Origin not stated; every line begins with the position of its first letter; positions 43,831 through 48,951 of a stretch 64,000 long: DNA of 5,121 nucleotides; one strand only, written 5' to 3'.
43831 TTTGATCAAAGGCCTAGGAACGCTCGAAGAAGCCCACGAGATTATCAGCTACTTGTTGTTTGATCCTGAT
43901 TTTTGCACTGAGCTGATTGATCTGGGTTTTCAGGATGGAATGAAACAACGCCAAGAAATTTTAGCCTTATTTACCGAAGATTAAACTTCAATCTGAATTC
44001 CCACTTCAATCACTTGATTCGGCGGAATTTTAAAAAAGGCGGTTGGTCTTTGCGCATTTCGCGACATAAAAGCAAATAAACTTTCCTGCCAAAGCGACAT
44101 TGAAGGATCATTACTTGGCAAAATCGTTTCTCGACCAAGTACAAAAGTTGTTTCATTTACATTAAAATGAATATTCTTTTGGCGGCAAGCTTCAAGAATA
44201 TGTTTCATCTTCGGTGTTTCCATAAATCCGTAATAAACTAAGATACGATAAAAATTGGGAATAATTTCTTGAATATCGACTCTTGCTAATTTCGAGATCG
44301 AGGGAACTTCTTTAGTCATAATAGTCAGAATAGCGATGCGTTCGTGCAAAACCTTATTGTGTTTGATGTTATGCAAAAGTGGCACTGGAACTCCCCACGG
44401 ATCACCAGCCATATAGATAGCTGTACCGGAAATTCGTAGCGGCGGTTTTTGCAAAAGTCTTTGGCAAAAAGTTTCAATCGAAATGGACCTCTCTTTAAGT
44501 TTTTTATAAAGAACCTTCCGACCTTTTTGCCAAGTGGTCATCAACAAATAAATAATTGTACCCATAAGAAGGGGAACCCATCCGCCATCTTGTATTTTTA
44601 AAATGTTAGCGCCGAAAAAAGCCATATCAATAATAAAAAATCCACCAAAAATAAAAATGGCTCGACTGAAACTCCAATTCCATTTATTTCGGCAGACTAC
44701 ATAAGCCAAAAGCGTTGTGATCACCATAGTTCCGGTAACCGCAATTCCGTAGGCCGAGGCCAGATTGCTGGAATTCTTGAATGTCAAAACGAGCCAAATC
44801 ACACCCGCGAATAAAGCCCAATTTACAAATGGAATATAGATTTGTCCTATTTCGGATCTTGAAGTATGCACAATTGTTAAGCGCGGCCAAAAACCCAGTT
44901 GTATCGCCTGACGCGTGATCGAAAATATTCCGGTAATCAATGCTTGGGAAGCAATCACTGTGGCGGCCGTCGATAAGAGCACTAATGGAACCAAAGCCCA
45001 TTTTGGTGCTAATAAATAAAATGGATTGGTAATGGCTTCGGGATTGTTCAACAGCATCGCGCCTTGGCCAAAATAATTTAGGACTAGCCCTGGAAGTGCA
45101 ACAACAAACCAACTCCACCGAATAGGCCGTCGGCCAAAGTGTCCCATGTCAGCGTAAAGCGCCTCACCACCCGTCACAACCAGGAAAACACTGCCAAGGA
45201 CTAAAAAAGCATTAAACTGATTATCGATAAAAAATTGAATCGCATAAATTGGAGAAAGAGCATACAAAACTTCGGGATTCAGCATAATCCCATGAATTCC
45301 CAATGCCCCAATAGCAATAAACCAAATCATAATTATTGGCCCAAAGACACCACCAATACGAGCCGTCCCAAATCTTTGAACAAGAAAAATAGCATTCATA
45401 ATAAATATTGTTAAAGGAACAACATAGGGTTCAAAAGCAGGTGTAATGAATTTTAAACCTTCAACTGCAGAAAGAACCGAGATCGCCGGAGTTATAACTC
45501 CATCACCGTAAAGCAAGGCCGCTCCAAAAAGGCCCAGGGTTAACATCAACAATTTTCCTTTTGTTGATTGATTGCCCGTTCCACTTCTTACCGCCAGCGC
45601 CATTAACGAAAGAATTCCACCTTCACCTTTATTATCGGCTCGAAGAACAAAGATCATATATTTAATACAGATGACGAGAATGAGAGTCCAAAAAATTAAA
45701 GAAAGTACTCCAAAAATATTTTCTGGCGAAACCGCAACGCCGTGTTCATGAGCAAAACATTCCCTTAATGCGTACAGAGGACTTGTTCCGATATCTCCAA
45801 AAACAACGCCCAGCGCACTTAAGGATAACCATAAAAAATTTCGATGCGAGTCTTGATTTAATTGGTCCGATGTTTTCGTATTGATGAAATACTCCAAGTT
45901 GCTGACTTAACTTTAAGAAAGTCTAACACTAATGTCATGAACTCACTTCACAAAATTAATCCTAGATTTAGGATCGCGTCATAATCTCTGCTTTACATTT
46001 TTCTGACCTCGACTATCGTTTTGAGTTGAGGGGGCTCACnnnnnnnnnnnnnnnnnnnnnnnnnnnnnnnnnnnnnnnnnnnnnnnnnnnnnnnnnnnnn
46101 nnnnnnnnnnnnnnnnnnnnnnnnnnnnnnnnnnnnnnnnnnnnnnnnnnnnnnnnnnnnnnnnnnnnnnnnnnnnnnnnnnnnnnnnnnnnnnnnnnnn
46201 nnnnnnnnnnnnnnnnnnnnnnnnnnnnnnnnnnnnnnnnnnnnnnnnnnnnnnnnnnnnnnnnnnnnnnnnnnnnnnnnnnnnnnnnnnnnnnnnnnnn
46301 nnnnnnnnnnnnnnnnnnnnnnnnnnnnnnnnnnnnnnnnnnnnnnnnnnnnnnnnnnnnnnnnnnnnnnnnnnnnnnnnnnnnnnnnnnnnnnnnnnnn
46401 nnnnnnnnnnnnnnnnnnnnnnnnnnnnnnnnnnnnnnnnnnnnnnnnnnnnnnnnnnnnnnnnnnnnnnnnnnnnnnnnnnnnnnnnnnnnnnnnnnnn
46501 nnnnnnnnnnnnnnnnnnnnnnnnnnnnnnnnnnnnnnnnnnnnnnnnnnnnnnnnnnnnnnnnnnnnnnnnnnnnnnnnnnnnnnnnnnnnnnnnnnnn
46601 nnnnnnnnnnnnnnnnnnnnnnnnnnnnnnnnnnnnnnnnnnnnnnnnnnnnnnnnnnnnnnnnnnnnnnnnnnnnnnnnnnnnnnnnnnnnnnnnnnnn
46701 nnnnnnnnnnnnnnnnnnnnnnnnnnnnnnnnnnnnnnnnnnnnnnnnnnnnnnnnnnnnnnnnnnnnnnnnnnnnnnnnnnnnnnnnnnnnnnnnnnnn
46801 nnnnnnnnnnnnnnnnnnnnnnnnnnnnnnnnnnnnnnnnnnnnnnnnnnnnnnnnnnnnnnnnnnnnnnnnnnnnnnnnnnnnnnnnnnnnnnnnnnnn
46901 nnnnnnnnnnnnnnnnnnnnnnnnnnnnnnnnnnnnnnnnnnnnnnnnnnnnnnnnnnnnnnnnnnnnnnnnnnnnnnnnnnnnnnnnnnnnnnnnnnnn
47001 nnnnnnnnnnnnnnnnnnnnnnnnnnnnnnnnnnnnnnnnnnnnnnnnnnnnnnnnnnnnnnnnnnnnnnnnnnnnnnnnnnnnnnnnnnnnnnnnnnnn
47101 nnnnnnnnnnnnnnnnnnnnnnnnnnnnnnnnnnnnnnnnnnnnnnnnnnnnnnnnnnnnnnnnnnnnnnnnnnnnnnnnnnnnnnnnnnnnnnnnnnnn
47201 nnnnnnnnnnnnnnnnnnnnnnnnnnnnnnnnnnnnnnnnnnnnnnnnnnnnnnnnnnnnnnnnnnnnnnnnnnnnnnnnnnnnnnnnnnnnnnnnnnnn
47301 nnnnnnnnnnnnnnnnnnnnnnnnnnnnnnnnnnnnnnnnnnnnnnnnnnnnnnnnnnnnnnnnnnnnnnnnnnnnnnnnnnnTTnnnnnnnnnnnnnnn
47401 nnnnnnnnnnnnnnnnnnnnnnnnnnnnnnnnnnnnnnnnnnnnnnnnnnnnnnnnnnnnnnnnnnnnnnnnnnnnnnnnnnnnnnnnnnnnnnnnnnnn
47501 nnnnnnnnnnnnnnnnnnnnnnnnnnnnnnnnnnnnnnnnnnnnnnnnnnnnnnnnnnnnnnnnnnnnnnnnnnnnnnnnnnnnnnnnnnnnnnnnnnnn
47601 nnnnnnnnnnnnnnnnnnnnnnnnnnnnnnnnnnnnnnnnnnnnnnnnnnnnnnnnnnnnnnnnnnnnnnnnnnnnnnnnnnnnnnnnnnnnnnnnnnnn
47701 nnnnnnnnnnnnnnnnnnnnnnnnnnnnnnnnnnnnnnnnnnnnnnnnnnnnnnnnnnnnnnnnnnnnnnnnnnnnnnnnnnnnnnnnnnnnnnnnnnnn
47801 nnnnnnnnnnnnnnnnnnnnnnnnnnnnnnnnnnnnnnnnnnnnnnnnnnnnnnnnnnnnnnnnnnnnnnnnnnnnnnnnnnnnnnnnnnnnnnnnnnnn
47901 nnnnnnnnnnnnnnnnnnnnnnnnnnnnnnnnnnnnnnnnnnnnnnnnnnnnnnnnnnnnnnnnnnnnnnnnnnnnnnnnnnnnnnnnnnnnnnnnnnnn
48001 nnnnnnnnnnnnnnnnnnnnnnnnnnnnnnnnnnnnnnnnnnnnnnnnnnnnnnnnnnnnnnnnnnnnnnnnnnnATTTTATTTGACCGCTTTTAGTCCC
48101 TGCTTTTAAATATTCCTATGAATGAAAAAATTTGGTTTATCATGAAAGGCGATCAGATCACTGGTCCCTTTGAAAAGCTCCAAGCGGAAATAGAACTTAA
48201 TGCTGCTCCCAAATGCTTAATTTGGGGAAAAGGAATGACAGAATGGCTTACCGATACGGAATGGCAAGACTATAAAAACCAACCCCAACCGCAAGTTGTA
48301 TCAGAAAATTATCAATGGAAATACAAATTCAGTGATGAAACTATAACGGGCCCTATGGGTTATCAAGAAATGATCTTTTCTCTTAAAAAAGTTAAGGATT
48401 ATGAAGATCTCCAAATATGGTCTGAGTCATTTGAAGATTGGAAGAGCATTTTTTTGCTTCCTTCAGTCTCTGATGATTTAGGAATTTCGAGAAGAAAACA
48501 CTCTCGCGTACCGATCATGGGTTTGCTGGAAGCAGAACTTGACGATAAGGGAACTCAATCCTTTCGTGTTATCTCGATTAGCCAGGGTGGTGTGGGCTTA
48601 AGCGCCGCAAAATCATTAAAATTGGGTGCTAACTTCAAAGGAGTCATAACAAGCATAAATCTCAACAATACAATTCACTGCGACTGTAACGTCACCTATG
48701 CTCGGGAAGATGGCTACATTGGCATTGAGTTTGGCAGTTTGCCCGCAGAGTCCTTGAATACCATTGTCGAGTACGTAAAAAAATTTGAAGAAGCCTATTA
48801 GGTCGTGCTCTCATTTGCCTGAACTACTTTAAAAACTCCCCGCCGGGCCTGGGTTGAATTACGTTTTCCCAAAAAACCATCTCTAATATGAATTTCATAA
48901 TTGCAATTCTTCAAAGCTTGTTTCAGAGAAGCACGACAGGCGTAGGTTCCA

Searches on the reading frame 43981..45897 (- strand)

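Call 98: search_protein_families(library=pfam, proteins=[window:43981-45897:-], max_evalue=0.00001)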
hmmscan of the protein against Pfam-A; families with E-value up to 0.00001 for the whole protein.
window:43981-45897:- (638 aa): 2 families
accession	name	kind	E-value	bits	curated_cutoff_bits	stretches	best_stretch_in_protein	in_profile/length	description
PF02705.21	K_trans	-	2.1e-194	646.6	24.8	1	25-479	2-453/454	K+ potassium transporter integral membrane domain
PF22776.1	K_trans_C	-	3.6e-53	179.9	24.8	1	490-637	1-150/151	K+ potassium transporter C-terminal domain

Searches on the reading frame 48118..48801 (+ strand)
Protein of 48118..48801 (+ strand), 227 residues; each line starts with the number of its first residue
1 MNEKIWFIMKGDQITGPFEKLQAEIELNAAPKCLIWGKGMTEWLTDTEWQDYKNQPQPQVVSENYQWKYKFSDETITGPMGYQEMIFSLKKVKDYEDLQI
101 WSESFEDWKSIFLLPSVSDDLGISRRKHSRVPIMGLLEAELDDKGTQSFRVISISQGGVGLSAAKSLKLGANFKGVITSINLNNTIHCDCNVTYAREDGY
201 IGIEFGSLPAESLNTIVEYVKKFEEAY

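Call 98: search_protein_families(library=pfam, proteins=[window:48118-48801:+], max_evalue=0.00001)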
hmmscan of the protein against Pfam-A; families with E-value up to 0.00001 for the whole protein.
window:48118-48801:+ (227 aa): 2 families
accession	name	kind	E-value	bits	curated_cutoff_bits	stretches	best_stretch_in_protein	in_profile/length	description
PF07238.19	PilZ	-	5.9e-12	46.3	22.5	1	125-221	2-101/102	PilZ domain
PF14237.11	GYF_2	-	3.2e-08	33.7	25.8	0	6-44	1-42/50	GYF domain 2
